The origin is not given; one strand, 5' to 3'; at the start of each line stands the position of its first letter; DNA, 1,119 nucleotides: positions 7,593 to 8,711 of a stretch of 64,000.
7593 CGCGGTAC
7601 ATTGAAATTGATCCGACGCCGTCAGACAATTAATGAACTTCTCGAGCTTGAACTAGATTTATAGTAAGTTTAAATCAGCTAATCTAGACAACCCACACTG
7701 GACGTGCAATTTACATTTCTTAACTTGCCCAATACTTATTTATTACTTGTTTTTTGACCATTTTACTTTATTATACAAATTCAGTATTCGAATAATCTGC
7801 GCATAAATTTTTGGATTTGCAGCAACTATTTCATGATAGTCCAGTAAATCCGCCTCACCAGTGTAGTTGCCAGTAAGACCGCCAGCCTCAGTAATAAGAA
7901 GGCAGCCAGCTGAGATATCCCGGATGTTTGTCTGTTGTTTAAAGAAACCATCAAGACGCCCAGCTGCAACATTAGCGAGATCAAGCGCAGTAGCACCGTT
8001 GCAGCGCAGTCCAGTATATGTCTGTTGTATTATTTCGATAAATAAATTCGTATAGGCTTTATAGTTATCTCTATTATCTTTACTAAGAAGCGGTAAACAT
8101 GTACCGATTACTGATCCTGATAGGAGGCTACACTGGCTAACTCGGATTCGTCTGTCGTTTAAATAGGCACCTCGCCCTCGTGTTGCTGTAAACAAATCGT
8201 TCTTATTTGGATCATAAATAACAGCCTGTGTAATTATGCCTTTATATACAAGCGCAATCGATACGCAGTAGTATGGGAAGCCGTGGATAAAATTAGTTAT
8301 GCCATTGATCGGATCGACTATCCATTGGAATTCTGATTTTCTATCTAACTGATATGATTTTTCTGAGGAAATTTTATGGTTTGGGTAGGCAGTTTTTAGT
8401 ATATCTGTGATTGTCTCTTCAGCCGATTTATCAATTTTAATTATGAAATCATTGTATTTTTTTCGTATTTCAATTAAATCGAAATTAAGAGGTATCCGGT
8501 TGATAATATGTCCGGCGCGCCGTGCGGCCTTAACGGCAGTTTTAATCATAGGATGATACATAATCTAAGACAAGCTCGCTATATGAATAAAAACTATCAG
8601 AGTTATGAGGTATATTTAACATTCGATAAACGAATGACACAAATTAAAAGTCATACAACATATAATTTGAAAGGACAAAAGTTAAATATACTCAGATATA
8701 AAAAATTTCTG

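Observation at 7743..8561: SuhB looks like a natural pseudoenzyme: DPLDGT changed to DPINGI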

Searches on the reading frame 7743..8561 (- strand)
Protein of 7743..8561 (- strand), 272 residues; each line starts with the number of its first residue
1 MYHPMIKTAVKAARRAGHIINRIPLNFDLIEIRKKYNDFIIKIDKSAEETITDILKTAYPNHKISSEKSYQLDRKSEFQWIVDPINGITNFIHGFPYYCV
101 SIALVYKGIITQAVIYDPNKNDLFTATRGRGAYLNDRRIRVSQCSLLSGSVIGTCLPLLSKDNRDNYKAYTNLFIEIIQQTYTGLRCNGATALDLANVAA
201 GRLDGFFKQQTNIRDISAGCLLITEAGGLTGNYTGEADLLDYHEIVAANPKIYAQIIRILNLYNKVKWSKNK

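Call 4: search_protein_families(library=pfam, proteins=[window:7743-8561:-])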
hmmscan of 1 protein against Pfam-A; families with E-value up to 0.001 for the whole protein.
window:7743-8561:- (272 aa): 1 family
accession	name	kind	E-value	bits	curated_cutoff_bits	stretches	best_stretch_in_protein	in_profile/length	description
PF00459.30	Inositol_P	-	6.5e-55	187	27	1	2-260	2-266/271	Inositol monophosphatase family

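Call 5: search_protein_families(library=ncbifam, proteins=[window:7743-8561:-])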
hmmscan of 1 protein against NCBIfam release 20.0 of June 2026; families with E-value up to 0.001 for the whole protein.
window:7743-8561:- (272 aa): 7 families
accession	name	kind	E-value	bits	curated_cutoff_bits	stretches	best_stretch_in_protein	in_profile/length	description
NF008027.1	PRK10757.1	equivalog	1.6e-63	214.1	332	1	3-258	2-255/267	inositol-1-monophosphatase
TIGR02067.1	his_9_HisN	equivalog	7.3e-38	130.5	275.15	1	9-260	5-251/252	histidinol-phosphatase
NF009321.0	PRK12676.1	equivalog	3.5e-37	127.9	264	1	42-260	46-262/264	bifunctional fructose-bisphosphatase/inositol-phosphate phosphatase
NF010678.0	PRK14076.1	equivalog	2.3e-18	66.4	493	1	42-267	44-290/570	bifunctional NADP phosphatase/NAD kinase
TIGR01331.1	bisphos_cysQ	equivalog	1e-17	64.6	228.8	1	5-236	1-230/250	3'(2'),5'-bisphosphate nucleotidase CysQ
NF008182.0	PRK10931.1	equivalog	7.1e-12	44.9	379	1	5-132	1-132/246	3'(2'),5'-bisphosphate nucleotidase CysQ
TIGR01330.1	bisphos_HAL2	equivalog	5.8e-07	28.7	267.05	0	79-120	136-176/359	3'(2'),5'-bisphosphate nucleotidase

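Call 6: search_solved_structures(query=window:7743-8561:-, show_alignments=3)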
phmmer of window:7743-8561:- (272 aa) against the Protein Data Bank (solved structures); distinct sequences matched with E-value up to 0.001: 37.
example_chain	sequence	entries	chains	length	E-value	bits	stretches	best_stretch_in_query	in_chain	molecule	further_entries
8wdq_A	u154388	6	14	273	1.3e-61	211.3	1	3-258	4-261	Nus factor SuhB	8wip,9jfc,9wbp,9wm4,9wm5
9j90_B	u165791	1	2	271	1.5e-61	211.1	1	3-258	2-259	Nus factor SuhB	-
2qfl_A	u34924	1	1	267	8.4e-58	198.8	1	3-256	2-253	Inositol-1-monophosphatase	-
6ib7_A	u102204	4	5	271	1.5e-57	197.9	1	2-256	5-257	Inositol-1-monophosphatase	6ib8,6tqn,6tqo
6tqn_T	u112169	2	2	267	1.6e-57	197.9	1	2-256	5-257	Inositol monophosphatase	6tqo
9vep_A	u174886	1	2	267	2.7e-54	187.3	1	3-256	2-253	Inositol-1-monophosphatase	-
3luz_A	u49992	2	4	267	1.5e-44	155.3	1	7-260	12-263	Extragenic suppressor protein suhB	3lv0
5zhh_A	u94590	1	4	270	2e-39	138.6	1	8-260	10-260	Inositol-1-monophosphatase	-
2p3n_A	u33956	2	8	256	4.1e-36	127.7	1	9-261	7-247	Inositol-1-monophosphatase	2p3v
2pcr_A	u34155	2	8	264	4e-33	117.9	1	33-265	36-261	Inositol-1-monophosphatase | Fructose-1,6-bisphosphatase/inositol-1-monophosphatase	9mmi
7vce_A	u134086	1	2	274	1.5e-30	109.5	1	8-257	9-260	Inositol monophosphatase 1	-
1awb_A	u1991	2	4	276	1.5e-30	109.4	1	8-257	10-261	MYO-INOSITOL MONOPHOSPHATASE | INOSITOL MONOPHOSPHATASE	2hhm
1ima_A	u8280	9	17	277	1.5e-30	109.4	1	8-257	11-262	INOSITOL MONOPHOSPHATASE | INOSITOL MONOPHOSPHATASE 1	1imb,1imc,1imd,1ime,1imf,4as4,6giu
6zk0_AAA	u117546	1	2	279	1.6e-30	109.4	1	8-257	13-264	Inositol monophosphatase 1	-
2bji_A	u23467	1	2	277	2.9e-30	108.5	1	8-256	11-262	INOSITOL-1(OR 4)-MONOPHOSPHATASE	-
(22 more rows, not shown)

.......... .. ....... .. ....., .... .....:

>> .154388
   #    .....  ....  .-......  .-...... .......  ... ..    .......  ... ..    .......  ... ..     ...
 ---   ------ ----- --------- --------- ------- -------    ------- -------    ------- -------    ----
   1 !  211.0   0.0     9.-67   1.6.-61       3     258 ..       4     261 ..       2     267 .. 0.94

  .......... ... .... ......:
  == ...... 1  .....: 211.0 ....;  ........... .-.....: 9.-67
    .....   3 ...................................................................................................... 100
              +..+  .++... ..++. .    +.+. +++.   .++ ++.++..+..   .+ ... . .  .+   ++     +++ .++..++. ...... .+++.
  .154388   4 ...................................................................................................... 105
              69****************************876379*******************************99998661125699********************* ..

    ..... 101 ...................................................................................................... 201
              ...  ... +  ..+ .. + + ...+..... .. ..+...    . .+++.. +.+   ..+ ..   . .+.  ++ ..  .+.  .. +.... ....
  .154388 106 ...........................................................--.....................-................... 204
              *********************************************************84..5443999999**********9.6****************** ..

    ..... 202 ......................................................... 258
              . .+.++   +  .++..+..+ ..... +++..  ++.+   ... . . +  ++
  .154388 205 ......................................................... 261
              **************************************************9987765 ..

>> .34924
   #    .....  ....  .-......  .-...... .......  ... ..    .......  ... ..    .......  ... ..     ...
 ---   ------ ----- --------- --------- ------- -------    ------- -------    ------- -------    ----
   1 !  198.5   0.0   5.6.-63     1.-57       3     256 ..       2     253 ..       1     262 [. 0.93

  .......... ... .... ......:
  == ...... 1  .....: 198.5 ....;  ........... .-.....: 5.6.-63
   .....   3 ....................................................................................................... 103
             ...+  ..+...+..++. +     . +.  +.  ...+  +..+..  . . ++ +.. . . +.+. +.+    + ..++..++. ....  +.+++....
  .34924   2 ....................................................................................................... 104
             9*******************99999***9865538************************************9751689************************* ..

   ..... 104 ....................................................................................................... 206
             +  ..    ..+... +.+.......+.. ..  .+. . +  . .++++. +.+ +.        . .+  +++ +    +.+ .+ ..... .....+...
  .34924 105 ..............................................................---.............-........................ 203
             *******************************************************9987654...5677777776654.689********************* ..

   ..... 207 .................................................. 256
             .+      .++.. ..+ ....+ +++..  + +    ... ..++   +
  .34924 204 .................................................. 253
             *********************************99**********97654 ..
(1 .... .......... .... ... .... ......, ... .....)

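Call 7: find_homologous_proteins(query=window:7743-8561:-)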
Query window:7743-8561:- (272 aa): 7705 proteins with E <= 0.001 among 8000 candidates; the best 120 are listed.
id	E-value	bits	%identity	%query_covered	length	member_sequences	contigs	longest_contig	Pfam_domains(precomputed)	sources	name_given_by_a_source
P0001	5.3e-180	614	100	100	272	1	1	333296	PF00459.31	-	-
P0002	3.6e-130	451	80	97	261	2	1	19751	PF00459.31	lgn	-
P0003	2.3e-108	379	67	97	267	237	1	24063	PF00459.31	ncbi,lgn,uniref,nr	ncbi:inositol monophosphatase family protein [Burkholderia ubonensis]|uniref:inositol monophosphatas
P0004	1.6e-105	370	64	98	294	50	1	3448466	PF00459.31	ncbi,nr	ncbi:Inositol-phosphate phosphatase [Burkholderia multivorans ATCC 17616]|nr:Inositol-phosphate phos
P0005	4.8e-104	365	65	97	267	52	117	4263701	PF00459.31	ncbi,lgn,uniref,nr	ncbi:inositol-1-monophosphatase [Burkholderia pseudomallei]|uniref:inositol monophosphatase family p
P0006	1.4e-103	364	64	97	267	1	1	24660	PF00459.31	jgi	jgi:myo-inositol-1(or 4)-monophosphatase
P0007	8.0e-103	361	62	99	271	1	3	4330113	PF00459.31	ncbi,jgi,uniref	ncbi:inositol monophosphatase family protein [Burkholderia sp. 22PA0099]|uniref:inositol monophospha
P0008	2.2e-102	360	64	97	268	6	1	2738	PF00459.31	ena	-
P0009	9.6e-99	348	61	97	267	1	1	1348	PF00459.31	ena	-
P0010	4.0e-98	346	62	97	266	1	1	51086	PF00459.31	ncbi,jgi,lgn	-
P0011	2.7e-97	343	61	97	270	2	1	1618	PF00459.31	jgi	jgi:myo-inositol-1(or 4)-monophosphatase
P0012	3.7e-97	343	58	99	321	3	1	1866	PF00459.31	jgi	-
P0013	4.3e-97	342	59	97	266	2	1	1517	PF00459.31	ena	-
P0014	6.5e-97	342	59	98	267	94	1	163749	PF00459.31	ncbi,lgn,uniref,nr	ncbi:ImpA [Caballeronia novacaledonica]|uniref:Inositol-1-monophosphatase n=1 Tax=Caballeronia novac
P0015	6.8e-97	342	59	97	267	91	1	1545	PF00459.31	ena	-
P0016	9.0e-97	341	59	97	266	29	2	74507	PF00459.31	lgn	-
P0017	1.4e-96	341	59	97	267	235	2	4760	PF00459.31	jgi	jgi:myo-inositol-1(or 4)-monophosphatase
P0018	1.8e-96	340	58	97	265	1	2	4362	PF00459.31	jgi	jgi:myo-inositol-1(or 4)-monophosphatase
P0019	2.3e-96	340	59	97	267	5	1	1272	PF00459.31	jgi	jgi:myo-inositol-1(or 4)-monophosphatase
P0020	2.5e-96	340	59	97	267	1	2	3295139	PF00459.31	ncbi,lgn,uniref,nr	ncbi:inositol monophosphatase family protein [Paraburkholderia hayleyella]|uniref:inositol monophosp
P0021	2.8e-96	340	60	97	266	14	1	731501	PF00459.31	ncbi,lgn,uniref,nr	ncbi:inositol-1-monophosphatase [Caballeronia sordidicola]|uniref:Inositol-1-monophosphatase n=1 Tax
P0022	3.5e-96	339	58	99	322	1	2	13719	PF00459.31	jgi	-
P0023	4.4e-96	339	61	97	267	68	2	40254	PF00459.31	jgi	jgi:myo-inositol-1(or 4)-monophosphatase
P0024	1.0e-95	338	58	97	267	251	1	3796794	PF00459.31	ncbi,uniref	ncbi:inositol monophosphatase family protein [Paraburkholderia sp. JPY419]|uniref:inositol monophosp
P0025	1.3e-95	338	60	98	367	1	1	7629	PF00459.31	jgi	jgi:myo-inositol-1(or 4)-monophosphatase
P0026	1.3e-95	338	59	97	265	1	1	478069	PF00459.31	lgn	-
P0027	1.5e-95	337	59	97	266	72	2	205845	PF00459.31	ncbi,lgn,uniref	ncbi:inositol monophosphatase family protein [Paraburkholderia sp.]|uniref:inositol monophosphatase 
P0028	1.6e-95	337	58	99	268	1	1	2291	PF00459.31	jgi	jgi:myo-inositol-1(or 4)-monophosphatase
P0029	2.3e-95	337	60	97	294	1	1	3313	PF00459.31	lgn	-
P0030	3.0e-95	336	58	97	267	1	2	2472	PF00459.31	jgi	jgi:myo-inositol-1(or 4)-monophosphatase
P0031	3.3e-95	336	59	97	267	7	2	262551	PF00459.31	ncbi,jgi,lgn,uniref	ncbi:myo-inositol-1(or 4)-monophosphatase [Paraburkholderia sp. GAS448]|jgi:myo-inositol-1(or 4)-mon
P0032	4.0e-95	336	58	99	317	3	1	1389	PF00459.31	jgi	jgi:myo-inositol-1(or 4)-monophosphatase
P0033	4.8e-95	336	59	98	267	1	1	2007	PF00459.31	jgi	jgi:myo-inositol-1(or 4)-monophosphatase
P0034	6.4e-95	335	58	98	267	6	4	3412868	PF00459.31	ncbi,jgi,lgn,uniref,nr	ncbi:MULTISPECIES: inositol monophosphatase family protein [Caballeronia]|jgi:myo-inositol-1(or 4)-m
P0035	8.1e-95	335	59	99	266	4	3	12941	PF00459.31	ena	-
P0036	1.0e-94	335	59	97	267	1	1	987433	PF00459.31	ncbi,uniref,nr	ncbi:inositol monophosphatase family protein [Trinickia fusca]|uniref:Inositol-1-monophosphatase n=1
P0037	1.1e-94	335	57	98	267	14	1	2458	PF00459.31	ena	-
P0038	1.6e-94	334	58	97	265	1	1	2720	PF00459.31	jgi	jgi:myo-inositol-1(or 4)-monophosphatase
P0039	2.5e-94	333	57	97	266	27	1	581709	PF00459.31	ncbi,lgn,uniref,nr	ncbi:inositol monophosphatase family protein [Paraburkholderia sp. J76]|uniref:inositol monophosphat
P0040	2.6e-94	333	57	98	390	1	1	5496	PF00459.31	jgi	jgi:myo-inositol-1(or 4)-monophosphatase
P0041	2.8e-94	333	58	97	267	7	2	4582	PF00459.31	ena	-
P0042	3.0e-94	333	58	97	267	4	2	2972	PF00459.31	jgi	jgi:myo-inositol-1(or 4)-monophosphatase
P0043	7.2e-94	332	58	97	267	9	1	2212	PF00459.31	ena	-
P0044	2.2e-93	330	59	98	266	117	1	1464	PF00459.31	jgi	jgi:myo-inositol-1(or 4)-monophosphatase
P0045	2.6e-93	330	58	97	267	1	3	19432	PF00459.31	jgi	jgi:myo-inositol-1(or 4)-monophosphatase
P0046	4.3e-93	329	56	99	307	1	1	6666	PF00459.31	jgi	jgi:myo-inositol-1(or 4)-monophosphatase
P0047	4.4e-93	329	56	97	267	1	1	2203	PF00459.31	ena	-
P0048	1.3e-92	328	59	96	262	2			PF00459.31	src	-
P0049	3.4e-92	326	56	97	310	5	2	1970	PF00459.31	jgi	jgi:myo-inositol-1(or 4)-monophosphatase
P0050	5.0e-92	326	57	97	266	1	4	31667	PF00459.31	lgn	-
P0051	5.5e-92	326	58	97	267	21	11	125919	PF00459.31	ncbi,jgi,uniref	ncbi:inositol monophosphatase family protein [Paraburkholderia sp.]|jgi:myo-inositol-1(or 4)-monopho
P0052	6.3e-92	325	58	97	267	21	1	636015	PF00459.31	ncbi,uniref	ncbi:inositol monophosphatase family protein [Paraburkholderia nemoris]|uniref:inositol monophosphat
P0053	6.9e-92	325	55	99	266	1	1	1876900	PF00459.31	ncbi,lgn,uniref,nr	ncbi:inositol monophosphatase family protein [Mycoavidus sp. B2-EB]|uniref:inositol monophosphatase 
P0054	1.0e-91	325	56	99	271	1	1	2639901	PF00459.31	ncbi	-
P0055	2.2e-91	324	58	97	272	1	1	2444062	PF00459.31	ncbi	-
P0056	2.3e-91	324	57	97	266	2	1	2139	PF00459.31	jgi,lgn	jgi:myo-inositol-1(or 4)-monophosphatase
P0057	2.6e-91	323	57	97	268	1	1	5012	PF00459.31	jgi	jgi:myo-inositol-1(or 4)-monophosphatase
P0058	3.4e-91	323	56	99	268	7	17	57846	PF00459.31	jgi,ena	-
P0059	3.8e-91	323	55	97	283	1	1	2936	PF00459.31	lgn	-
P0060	8.9e-91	322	57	97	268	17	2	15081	PF00459.31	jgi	jgi:myo-inositol-1(or 4)-monophosphatase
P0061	1.2e-90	321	56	99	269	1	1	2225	PF00459.31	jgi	jgi:myo-inositol-1(or 4)-monophosphatase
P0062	1.8e-90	321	57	97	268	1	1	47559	PF00459.31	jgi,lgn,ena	-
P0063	2.7e-90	320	56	97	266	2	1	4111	PF00459.31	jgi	jgi:myo-inositol-1(or 4)-monophosphatase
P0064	3.6e-90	320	57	97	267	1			PF00459.31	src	-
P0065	4.4e-90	319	56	99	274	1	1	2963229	PF00459.31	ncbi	-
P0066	4.6e-90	319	57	97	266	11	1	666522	PF00459.31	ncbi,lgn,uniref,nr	ncbi:inositol monophosphatase [Mycetohabitans sp. B8]|uniref:inositol monophosphatase family protein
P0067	6.4e-90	319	54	98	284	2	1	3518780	PF00459.31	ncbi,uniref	ncbi:inositol monophosphatase family protein [Robbsia sp. KACC 23696]|uniref:inositol monophosphatas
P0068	7.6e-90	319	56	98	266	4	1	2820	PF00459.31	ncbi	-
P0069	1.2e-89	318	56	98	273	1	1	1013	PF00459.31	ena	-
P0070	1.8e-89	317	54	97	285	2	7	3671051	PF00459.31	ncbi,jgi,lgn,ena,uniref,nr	ncbi:inositol monophosphatase [Robbsia andropogonis]|uniref:Inositol-1-monophosphatase n=1 Tax=Robbs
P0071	2.4e-89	317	55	99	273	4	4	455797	PF00459.31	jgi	jgi:myo-inositol-1(or 4)-monophosphatase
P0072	8.3e-89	315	56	99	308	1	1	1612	PF00459.31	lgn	-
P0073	9.5e-89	315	57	97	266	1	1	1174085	PF00459.31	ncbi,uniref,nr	ncbi:inositol monophosphatase family protein [Candidatus Vallotia cooleyia]|uniref:inositol monophos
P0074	9.7e-89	315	54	98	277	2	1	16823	PF00459.31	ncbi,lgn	ncbi:MAG: inositol monophosphatase family protein [Janthinobacterium lividum]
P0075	1.0e-88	315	55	97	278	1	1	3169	PF00459.31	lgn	-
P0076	1.1e-88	315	54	98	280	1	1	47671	PF00459.31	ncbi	ncbi:MAG: inositol monophosphatase family protein [Janthinobacterium lividum]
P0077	1.5e-88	314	54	97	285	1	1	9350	PF00459.31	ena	-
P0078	2.1e-88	314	57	97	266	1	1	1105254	PF00459.31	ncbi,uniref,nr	ncbi:inositol monophosphatase family protein [Candidatus Vallotiella sp. (ex Adelges kitamiensis)]|u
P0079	2.3e-88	314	54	99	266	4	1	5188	PF00459.31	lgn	-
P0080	2.3e-88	314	56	97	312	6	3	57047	PF00459.31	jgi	jgi:myo-inositol-1(or 4)-monophosphatase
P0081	3.5e-88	313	55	97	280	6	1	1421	PF00459.31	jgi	jgi:myo-inositol-1(or 4)-monophosphatase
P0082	3.7e-88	313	57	97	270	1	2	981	PF00459.31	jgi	jgi:myo-inositol-1(or 4)-monophosphatase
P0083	4.6e-88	313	57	97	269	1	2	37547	PF00459.31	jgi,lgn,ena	-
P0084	6.6e-88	312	55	97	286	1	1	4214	PF00459.31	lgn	-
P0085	1.0e-87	312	54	97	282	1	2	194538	PF00459.31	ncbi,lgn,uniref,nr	ncbi:inositol monophosphatase [Pandoraea terrae]|uniref:Inositol-1-monophosphatase n=1 Tax=Pandoraea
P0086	1.1e-87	312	53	97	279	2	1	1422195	PF00459.31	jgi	jgi:myo-inositol-1(or 4)-monophosphatase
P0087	1.4e-87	311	55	97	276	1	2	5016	PF00459.31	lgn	-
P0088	1.5e-87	311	55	97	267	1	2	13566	PF00459.31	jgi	jgi:myo-inositol-1(or 4)-monophosphatase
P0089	1.7e-87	311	55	97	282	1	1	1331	PF00459.31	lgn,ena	-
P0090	7.6e-87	309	57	97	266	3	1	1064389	PF00459.31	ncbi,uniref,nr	ncbi:inositol monophosphatase family protein [Candidatus Vallotia lariciata]|uniref:inositol monopho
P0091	1.1e-86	308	55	98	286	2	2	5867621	PF00459.31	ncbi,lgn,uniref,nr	ncbi:inositol monophosphatase family protein [Pandoraea pulmonicola]|uniref:Inositol-1-monophosphata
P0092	1.2e-86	308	56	97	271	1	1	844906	PF00459.31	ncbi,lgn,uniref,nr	ncbi:inositol monophosphatase family protein [Candidatus Pandoraea novymonadis]|uniref:Inositol-1-mo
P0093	1.5e-86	308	55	99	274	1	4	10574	PF00459.31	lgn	-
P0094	1.9e-86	308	55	97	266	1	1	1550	PF00459.31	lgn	-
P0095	2.1e-86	307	55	97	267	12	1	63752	PF00459.31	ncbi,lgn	-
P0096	3.0e-86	307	53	98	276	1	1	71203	PF00459.31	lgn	-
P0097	7.7e-86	306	54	98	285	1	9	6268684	PF00459.31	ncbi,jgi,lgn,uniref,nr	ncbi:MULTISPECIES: inositol monophosphatase family protein [Pandoraea]|uniref:Inositol-1-monophospha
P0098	9.0e-86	305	55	92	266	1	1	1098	PF00459.31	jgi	jgi:myo-inositol-1(or 4)-monophosphatase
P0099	9.3e-86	305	54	97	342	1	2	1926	PF00459.31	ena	-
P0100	1.5e-85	305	54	97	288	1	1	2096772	PF00459.31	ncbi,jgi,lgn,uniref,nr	ncbi:inositol monophosphatase [Pandoraea pneumonica]|jgi:myo-inositol-1(or 4)-monophosphatase|uniref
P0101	1.7e-85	304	54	98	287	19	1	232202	PF00459.31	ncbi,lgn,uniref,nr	ncbi:inositol monophosphatase family protein [Pandoraea sputorum]|uniref:Inositol-1-monophosphatase 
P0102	1.9e-85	304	53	98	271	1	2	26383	PF00459.31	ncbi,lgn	ncbi:MAG: inositol monophosphatase family protein [Janthinobacterium lividum]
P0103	2.4e-85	304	52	100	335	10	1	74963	PF00459.31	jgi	-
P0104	2.6e-85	304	53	98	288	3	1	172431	PF00459.31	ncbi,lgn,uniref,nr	ncbi:inositol monophosphatase family protein [Pandoraea sp. ISTKB]|uniref:inositol monophosphatase f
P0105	4.3e-85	303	53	97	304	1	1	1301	PF00459.31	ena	-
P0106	5.6e-85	303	53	98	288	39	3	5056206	PF00459.31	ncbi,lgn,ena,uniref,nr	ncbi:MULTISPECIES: inositol monophosphatase family protein [Pandoraea]|uniref:Inositol-1-monophospha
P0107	2.0e-84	301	54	97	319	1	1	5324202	PF00459.31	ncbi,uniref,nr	ncbi:inositol monophosphatase family protein [Paucibacter sediminis]|uniref:Inositol-1-monophosphata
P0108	2.2e-84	301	54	97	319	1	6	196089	PF00459.31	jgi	-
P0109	2.8e-84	300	54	97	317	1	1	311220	PF00459.31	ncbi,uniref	ncbi:inositol monophosphatase family protein [Paucibacter soli]|uniref:inositol monophosphatase fami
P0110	3.2e-84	300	54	97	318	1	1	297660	PF00459.31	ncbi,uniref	ncbi:inositol monophosphatase family protein [Roseateles sp. BYS180W]|uniref:Inositol-1-monophosphat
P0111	4.2e-84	300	54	99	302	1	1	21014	PF00459.31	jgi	-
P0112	4.6e-84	300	54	98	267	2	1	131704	PF00459.31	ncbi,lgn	-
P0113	5.0e-84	300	55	97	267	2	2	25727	PF00459.31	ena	-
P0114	5.4e-84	299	54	99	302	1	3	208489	PF00459.31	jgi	jgi:myo-inositol-1(or 4)-monophosphatase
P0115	7.1e-84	299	53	97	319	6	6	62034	PF00459.31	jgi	-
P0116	7.9e-84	299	54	97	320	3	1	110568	PF00459.31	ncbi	-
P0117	9.8e-84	299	53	96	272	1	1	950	PF00459.31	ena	-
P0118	1.9e-83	298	55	99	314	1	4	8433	PF00459.31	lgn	-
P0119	4.9e-83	296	54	97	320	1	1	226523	PF00459.31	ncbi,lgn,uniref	ncbi:inositol monophosphatase family protein [Roseateles sp. DB2]|uniref:inositol monophosphatase fa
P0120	5.2e-83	296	54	97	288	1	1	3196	PF00459.31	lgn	-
